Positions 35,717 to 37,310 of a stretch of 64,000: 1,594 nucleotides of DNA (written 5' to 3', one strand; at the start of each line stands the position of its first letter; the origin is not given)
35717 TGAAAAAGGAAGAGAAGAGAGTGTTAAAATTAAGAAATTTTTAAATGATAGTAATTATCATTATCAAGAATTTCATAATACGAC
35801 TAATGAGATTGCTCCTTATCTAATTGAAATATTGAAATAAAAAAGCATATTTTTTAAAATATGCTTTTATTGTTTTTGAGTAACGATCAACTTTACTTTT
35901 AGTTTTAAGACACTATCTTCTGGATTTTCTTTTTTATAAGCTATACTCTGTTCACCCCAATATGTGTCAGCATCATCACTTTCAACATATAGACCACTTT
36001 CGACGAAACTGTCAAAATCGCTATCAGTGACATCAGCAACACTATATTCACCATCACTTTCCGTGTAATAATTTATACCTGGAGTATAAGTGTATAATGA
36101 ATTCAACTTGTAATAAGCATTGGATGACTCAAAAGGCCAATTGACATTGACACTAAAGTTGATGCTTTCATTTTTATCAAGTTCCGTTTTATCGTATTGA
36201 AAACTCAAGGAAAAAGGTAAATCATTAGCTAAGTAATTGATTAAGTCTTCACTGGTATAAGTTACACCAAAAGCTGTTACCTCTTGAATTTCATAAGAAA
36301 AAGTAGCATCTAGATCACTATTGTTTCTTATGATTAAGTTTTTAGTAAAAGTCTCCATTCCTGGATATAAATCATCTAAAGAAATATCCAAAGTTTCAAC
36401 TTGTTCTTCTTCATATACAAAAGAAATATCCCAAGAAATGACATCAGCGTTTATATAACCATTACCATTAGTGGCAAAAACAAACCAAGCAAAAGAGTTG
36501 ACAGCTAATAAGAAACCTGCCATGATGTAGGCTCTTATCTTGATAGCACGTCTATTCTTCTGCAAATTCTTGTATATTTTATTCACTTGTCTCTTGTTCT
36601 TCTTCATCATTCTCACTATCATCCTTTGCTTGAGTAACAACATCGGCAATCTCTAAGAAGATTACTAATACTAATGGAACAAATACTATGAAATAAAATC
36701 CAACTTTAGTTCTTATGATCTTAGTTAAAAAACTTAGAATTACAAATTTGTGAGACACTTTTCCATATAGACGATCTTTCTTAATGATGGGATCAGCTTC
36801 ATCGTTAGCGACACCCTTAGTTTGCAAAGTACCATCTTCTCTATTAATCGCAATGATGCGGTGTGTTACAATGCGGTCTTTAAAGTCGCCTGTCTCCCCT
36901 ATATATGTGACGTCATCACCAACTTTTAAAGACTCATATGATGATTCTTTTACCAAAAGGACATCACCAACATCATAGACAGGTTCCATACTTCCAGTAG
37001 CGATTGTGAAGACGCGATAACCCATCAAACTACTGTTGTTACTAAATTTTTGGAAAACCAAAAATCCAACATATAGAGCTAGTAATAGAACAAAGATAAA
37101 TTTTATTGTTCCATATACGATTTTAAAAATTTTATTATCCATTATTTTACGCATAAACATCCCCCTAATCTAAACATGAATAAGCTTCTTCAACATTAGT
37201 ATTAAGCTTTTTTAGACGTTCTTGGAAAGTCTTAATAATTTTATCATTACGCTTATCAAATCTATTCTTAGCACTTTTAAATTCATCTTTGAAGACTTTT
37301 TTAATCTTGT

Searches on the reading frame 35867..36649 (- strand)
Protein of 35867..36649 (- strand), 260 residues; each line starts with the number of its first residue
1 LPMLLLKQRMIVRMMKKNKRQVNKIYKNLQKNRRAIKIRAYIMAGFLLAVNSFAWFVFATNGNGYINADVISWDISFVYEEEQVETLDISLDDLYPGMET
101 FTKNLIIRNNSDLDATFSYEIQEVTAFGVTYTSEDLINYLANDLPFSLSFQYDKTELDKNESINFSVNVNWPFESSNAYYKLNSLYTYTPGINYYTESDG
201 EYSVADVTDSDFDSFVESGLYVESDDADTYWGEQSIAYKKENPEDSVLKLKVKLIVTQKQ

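Call 3: search_protein_families(library=pfam, proteins=[window:35867-36649:-], max_evalue=0.1)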
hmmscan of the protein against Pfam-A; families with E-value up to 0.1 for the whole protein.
window:35867-36649:- (260 aa): 0 families

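Call 5: search_protein_families(library=ncbifam, proteins=[window:35867-36649:-], max_evalue=0.1)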
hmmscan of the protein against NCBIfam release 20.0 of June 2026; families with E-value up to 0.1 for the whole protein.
window:35867-36649:- (260 aa): 0 families

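Call 52: search_solved_structures(query=A5, max_evalue=10, show_alignments=2)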
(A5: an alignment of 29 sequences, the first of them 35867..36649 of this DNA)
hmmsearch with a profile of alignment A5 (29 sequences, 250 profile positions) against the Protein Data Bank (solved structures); distinct sequences matched with E-value up to 10: 1.
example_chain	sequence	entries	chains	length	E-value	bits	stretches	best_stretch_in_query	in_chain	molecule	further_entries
8s9t_C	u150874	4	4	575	0.3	13.6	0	171-229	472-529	Cas10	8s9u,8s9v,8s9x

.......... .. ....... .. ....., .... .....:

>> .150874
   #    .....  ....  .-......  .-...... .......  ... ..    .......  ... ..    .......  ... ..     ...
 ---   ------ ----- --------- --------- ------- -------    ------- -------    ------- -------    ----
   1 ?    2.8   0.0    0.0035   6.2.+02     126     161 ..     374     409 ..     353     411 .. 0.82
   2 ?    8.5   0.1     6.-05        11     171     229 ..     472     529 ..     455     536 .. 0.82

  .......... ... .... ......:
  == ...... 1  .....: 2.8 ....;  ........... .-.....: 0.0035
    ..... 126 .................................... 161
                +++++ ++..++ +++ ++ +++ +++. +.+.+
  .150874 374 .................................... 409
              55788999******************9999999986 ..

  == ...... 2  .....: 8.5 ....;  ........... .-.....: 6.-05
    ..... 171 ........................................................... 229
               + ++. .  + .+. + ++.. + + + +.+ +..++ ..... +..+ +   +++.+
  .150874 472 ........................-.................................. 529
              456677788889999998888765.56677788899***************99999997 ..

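Call 54: search_protein_families(library=pfam, alignment_id=A5, max_evalue=0.05)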
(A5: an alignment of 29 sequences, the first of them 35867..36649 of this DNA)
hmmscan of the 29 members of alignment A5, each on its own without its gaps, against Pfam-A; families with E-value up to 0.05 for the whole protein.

A. member 1, window:35867-36649:- (260 aa): 0 families

B. families by the number of members that match (of 29 scanned): 9 families
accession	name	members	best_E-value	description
PF18034.6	Bac_GH3_C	1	0.00095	Bacterial Glycosyl hydrolase family 3 C-terminal domain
PF10182.14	Flo11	1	0.0033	Flo11 domain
PF12389.13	Peptidase_M73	1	0.0062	Camelysin metallo-endopeptidase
PF25322.2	RBD_SIN1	1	0.011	SIN1 Ras-binding domain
PF06716.16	MP_p6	1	0.015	Movement protein p6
PF23034.1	DUF7035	1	0.022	Domain of unknown function (DUF7035)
PF15940.10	YjcB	1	0.03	Family of unknown function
PF03825.22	Nuc_H_symport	1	0.04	Nucleoside H+ symporter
PF03907.18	Spo7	1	0.046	Spo7-like protein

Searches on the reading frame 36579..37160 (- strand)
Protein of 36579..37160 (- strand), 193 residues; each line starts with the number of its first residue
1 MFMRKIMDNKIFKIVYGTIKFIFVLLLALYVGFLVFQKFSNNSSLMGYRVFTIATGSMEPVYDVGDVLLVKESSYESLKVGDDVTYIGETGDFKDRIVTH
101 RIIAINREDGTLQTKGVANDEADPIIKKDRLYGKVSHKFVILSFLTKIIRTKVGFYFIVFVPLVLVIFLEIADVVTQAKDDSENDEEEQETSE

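Call 3: search_protein_families(library=pfam, proteins=[window:36579-37160:-], max_evalue=0.1)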
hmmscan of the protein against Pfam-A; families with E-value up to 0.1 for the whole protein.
window:36579-37160:- (193 aa): 1 family
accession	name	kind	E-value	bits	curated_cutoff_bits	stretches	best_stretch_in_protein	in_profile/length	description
PF10502.14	Peptidase_S26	-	0.047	14.1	22.9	0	48-85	23-62/168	Signal peptidase, peptidase S26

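Call 5: search_protein_families(library=ncbifam, proteins=[window:36579-37160:-], max_evalue=0.1)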
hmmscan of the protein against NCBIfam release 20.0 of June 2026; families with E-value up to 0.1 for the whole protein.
window:36579-37160:- (193 aa): 3 families
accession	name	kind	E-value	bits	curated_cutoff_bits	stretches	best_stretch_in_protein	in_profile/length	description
TIGR02228.1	sigpep_I_arch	equivalog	2.1e-22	79.7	51.85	1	21-171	6-155/158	signal peptidase I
NF046067.1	SigPepSipWBacil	equivalog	9.4e-18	64.4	190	1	17-190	6-180/189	signal peptidase I SipW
TIGR02227.1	sigpep_I_bact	equivalog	2.6e-05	24.2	47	1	45-108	17-80/162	signal peptidase I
